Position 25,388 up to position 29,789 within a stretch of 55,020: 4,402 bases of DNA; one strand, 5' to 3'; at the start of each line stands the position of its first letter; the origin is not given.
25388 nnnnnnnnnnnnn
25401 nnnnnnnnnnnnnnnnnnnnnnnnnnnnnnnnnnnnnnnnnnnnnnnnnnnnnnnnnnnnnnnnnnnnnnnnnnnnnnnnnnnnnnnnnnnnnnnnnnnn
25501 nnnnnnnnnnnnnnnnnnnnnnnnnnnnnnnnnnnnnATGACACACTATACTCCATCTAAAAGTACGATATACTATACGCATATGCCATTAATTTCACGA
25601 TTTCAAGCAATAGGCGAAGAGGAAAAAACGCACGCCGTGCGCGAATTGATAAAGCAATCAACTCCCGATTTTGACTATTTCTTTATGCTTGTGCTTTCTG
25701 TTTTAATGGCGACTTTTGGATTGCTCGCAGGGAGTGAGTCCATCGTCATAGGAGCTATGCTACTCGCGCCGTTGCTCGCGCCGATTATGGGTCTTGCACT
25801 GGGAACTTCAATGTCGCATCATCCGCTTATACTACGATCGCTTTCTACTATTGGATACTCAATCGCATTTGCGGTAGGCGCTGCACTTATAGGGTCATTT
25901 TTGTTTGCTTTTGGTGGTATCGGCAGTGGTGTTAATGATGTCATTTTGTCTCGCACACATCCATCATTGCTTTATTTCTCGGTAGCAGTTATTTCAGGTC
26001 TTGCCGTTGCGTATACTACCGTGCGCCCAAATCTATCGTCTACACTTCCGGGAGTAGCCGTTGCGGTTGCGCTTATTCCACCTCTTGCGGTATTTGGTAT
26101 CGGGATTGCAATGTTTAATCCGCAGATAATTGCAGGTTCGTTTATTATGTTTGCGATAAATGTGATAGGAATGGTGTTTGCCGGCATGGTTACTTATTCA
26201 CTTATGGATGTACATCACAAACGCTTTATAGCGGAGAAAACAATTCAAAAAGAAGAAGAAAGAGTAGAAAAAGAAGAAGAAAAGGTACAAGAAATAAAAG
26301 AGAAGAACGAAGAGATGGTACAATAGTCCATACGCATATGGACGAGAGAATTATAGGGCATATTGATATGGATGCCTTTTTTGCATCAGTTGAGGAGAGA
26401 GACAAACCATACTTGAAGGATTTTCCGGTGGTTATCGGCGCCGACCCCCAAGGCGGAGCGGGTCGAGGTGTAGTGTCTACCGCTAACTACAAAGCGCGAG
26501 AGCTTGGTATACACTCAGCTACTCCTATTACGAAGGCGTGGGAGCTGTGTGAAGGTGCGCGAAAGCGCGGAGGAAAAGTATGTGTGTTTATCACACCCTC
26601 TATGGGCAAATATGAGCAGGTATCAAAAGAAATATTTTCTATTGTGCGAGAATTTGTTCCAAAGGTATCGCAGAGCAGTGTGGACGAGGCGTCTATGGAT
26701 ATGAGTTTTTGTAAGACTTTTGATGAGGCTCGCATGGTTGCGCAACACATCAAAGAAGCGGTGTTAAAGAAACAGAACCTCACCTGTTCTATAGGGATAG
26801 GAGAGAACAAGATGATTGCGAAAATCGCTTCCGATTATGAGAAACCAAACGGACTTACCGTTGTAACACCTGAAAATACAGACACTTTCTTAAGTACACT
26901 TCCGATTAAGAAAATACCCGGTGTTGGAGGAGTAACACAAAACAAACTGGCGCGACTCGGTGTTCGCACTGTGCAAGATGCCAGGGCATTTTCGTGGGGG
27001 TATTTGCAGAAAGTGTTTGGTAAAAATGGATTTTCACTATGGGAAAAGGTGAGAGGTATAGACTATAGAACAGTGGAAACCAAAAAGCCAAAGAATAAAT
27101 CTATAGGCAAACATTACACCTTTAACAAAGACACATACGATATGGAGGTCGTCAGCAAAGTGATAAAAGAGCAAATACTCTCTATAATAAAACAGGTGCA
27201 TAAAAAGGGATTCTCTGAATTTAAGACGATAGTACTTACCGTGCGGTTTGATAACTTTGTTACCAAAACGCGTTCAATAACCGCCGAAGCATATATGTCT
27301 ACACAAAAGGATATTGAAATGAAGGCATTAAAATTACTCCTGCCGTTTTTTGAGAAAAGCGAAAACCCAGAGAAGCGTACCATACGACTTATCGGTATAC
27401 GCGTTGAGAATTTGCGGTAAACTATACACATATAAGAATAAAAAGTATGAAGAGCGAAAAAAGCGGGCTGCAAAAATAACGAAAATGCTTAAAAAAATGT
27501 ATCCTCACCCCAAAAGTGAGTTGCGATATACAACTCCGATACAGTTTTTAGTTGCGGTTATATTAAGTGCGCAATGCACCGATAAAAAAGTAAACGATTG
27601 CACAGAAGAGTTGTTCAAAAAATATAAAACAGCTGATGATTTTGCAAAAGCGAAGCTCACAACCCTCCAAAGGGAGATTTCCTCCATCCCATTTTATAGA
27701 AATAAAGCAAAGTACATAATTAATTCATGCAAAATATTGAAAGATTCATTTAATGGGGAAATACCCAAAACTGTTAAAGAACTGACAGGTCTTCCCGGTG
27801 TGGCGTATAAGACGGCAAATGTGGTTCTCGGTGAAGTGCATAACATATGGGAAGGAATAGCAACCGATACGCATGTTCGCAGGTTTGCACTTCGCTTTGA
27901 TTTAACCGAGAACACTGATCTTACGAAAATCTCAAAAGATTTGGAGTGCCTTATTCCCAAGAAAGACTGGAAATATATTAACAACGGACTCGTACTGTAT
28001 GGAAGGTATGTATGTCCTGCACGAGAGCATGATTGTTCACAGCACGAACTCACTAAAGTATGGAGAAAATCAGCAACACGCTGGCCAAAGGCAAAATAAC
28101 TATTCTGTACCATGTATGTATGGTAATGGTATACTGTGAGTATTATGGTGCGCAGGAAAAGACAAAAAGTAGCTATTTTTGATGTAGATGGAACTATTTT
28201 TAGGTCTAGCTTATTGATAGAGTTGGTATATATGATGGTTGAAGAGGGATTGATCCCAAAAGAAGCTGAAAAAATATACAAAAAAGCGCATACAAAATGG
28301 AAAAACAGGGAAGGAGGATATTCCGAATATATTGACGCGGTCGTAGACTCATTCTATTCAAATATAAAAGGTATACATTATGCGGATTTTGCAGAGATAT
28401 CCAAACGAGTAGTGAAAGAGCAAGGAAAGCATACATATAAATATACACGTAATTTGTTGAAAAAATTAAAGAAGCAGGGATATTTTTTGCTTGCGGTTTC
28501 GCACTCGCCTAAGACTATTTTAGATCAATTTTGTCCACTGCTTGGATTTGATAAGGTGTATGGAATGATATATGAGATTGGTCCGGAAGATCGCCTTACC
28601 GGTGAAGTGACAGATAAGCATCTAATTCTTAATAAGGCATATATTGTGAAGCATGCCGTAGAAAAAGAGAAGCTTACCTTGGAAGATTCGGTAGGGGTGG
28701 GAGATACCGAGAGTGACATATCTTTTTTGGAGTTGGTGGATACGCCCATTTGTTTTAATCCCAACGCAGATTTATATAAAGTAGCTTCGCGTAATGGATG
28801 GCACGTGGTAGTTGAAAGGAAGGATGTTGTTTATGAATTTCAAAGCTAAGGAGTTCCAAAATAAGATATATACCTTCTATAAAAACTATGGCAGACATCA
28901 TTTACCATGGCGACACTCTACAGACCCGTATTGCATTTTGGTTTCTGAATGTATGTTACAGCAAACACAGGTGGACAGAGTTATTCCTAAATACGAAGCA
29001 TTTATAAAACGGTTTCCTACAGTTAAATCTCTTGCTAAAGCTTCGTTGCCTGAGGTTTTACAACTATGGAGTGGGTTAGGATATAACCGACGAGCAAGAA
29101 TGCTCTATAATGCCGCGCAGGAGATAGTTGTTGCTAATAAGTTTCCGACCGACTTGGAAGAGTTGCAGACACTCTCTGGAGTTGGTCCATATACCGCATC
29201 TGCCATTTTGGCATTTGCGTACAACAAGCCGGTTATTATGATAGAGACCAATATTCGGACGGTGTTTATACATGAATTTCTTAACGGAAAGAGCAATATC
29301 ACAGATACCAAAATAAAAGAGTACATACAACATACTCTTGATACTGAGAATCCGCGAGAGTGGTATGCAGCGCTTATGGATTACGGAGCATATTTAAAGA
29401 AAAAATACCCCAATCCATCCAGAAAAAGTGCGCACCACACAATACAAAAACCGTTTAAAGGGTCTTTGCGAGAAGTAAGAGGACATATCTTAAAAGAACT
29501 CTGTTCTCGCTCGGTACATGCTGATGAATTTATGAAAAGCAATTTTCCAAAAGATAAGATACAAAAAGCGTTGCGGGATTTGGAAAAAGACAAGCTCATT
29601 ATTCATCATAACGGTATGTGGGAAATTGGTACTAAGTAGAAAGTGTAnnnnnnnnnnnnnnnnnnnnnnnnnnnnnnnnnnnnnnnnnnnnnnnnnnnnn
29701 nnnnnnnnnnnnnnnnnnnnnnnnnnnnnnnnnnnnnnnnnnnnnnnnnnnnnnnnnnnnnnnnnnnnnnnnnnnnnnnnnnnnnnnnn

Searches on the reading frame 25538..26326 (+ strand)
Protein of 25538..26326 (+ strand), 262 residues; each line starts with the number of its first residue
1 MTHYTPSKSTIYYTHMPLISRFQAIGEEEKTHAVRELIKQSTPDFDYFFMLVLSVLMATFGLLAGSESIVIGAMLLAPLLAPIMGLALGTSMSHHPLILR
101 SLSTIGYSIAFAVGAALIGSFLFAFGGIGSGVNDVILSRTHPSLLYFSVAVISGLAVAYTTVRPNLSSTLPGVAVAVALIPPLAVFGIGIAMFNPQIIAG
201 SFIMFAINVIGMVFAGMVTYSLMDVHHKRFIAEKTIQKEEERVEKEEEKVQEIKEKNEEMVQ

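Call 65: search_protein_families(library=ncbifam, proteins=[window:25538-26326:+], max_evalue=1e-8)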
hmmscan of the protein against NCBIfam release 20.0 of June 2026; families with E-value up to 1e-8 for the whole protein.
window:25538-26326:+ (262 aa): 2 families
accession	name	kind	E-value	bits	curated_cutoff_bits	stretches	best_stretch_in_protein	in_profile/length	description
TIGR00271.1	TIGR00271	domain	6.5e-33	113.9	146.5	1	44-219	4-174/175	uncharacterized hydrophobic domain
TIGR00341.1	TIGR00341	hypoth_equivalog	7.7e-27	94.5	94.75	1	48-234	117-298/325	TIGR00341 family protein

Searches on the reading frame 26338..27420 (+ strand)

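Call 65: search_protein_families(library=ncbifam, proteins=[window:26338-27420:+], max_evalue=1e-8)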
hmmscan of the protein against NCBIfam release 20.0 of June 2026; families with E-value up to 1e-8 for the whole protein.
window:26338-27420:+ (360 aa): 10 families
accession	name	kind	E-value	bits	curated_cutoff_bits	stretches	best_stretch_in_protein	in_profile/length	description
NF002677.0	PRK02406.1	equivalog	1.8e-96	323.3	256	1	4-358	6-342/357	DNA polymerase IV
NF002882.0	PRK03348.1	equivalog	1.2e-81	274.8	389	1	3-359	4-344/461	DNA polymerase IV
NF010731.0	PRK14133.1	equivalog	2e-81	274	362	1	3-359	2-336/352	DNA polymerase IV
NF002751.0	PRK02794.1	equivalog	8.9e-74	248.9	371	1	5-359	39-374/425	DNA polymerase IV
NF002492.0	PRK01810.1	equivalog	7.5e-70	235.7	399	1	3-358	9-348/412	DNA polymerase IV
NF003015.0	PRK03858.1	subfamily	5.6e-62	210.1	367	1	5-359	8-343/399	DNA polymerase IV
NF002883.0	PRK03352.1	equivalog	7.1e-61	206.3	330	1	3-357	4-340/347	DNA polymerase IV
NF002848.0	PRK03103.1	subfamily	5.3e-59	199.7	381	1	3-359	3-350/410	DNA polymerase IV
NF002292.0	PRK01216.1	equivalog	1.6e-58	198.4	339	1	5-359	2-339/351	DNA polymerase IV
NF002955.0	PRK03609.1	subfamily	1.4e-22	80.2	431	1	8-227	4-218/422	translesion error-prone DNA polymerase V subunit UmuC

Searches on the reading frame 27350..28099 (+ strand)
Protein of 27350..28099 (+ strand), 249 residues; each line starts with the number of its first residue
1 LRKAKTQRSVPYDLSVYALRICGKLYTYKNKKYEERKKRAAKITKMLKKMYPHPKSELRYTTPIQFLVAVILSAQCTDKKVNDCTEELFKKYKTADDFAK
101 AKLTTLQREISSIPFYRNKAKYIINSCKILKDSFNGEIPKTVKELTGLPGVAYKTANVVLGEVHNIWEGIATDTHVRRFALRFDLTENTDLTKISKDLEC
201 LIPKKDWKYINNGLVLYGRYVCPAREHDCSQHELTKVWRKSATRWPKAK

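Call 65: search_protein_families(library=ncbifam, proteins=[window:27350-28099:+], max_evalue=1e-8)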
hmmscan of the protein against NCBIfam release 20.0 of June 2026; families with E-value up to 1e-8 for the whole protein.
window:27350-28099:+ (249 aa): 3 families
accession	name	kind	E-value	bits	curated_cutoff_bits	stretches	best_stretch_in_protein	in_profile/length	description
TIGR01083.1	nth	equivalog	2e-65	220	211.7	1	37-229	1-192/192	endonuclease III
NF007978.0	PRK10702.1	equivalog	3e-36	125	405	1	37-230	4-195/211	endonuclease III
TIGR01084.1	mutY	equivalog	8.8e-13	48.4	286.5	1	61-235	26-203/277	A/G-specific adenine glycosylase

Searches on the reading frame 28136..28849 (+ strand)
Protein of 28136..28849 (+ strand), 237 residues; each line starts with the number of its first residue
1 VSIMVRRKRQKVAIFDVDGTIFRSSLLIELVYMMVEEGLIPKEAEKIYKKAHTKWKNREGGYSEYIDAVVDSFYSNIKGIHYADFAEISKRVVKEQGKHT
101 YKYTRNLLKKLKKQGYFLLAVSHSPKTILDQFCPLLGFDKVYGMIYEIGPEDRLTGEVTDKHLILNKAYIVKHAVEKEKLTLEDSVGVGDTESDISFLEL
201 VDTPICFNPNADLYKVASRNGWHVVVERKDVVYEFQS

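Call 65: search_protein_families(library=ncbifam, proteins=[window:28136-28849:+], max_evalue=1e-8)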
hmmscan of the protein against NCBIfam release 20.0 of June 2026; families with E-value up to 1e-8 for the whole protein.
window:28136-28849:+ (237 aa): 5 families
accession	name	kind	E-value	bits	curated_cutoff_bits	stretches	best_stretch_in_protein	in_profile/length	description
TIGR01490.1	HAD-SF-IB-hyp1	subfamily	4.5e-30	105.4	98.3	1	13-210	2-199/202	HAD-IB family hydrolase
TIGR01488.1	HAD-SF-IB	subfamily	9.5e-18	64.8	45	1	12-201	1-177/177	HAD-IB family phosphatase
TIGR00338.1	serB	equivalog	2.9e-12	46.7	144.15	1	75-218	67-204/219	phosphoserine phosphatase SerB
NF052359.1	HolPaseNeis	equivalog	3.8e-12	46.4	400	1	11-225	2-218/221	histidinol-phosphatase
NF052360.1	HolPasePseu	equivalog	2e-11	44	280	1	11-225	2-215/218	histidinol-phosphatase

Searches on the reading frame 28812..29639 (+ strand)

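Call 65: search_protein_families(library=ncbifam, proteins=[window:28812-29639:+], max_evalue=1e-8)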
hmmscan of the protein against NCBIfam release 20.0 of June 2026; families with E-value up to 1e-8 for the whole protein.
window:28812-29639:+ (275 aa): 4 families
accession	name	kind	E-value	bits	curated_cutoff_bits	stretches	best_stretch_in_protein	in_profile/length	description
TIGR01084.1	mutY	equivalog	1.1e-56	192.4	286.5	1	15-197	2-191/277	A/G-specific adenine glycosylase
NF008132.0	PRK10880.1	equivalog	1.6e-43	149.1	427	1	10-195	2-192/351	A/G-specific adenine glycosylase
NF010488.0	PRK13910.1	equivalog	7.4e-25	87.9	471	1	48-199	2-155/290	adenine-specific DNA glycosylase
TIGR01083.1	nth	equivalog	1.3e-13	51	211.7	1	24-195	13-184/192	endonuclease III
